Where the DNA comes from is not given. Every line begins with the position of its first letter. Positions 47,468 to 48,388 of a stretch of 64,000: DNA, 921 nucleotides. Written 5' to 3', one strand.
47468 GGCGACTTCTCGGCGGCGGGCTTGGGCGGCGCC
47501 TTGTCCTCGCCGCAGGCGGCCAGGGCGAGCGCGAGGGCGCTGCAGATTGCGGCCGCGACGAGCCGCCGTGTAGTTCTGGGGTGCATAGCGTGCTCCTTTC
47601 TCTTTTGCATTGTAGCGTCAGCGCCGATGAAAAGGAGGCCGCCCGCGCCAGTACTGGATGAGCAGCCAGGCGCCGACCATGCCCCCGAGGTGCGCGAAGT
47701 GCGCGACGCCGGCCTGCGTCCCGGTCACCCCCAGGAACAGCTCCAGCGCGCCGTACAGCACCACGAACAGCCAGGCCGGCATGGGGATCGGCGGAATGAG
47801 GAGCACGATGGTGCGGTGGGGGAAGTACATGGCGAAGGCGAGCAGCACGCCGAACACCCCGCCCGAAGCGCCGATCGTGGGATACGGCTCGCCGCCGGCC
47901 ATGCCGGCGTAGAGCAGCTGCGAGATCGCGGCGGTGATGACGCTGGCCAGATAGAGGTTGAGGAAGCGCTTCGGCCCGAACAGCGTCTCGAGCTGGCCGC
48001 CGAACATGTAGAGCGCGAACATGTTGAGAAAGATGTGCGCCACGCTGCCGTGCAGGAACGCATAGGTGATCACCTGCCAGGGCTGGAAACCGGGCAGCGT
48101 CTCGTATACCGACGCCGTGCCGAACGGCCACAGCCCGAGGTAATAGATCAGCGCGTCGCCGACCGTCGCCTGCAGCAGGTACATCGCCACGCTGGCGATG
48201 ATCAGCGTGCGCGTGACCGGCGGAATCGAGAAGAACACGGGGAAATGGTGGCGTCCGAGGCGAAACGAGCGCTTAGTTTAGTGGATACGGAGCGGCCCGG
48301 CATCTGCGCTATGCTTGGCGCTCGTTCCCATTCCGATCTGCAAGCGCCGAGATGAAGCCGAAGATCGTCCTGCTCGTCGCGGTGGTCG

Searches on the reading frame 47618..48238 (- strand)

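Call 53: search_protein_families(library=ncbifam, proteins=[window:47618-48238:-], max_evalue=0.00001)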
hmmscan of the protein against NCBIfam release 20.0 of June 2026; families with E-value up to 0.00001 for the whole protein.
window:47618-48238:- (206 aa): 3 families
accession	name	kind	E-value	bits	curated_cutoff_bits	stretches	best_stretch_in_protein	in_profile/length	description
NF008155.0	PRK10907.1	equivalog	3.3e-12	46.3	335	1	7-188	95-259/276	rhomboid family intramembrane serine protease GlpG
TIGR04239.1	rhombo_GlpG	equivalog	1.4e-10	41.4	250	1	7-189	95-260/271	rhomboid family intramembrane serine protease GlpG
TIGR03902.1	rhom_GG_sort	equivalog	3.3e-08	33.6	84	1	51-193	14-152/154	rhombosortase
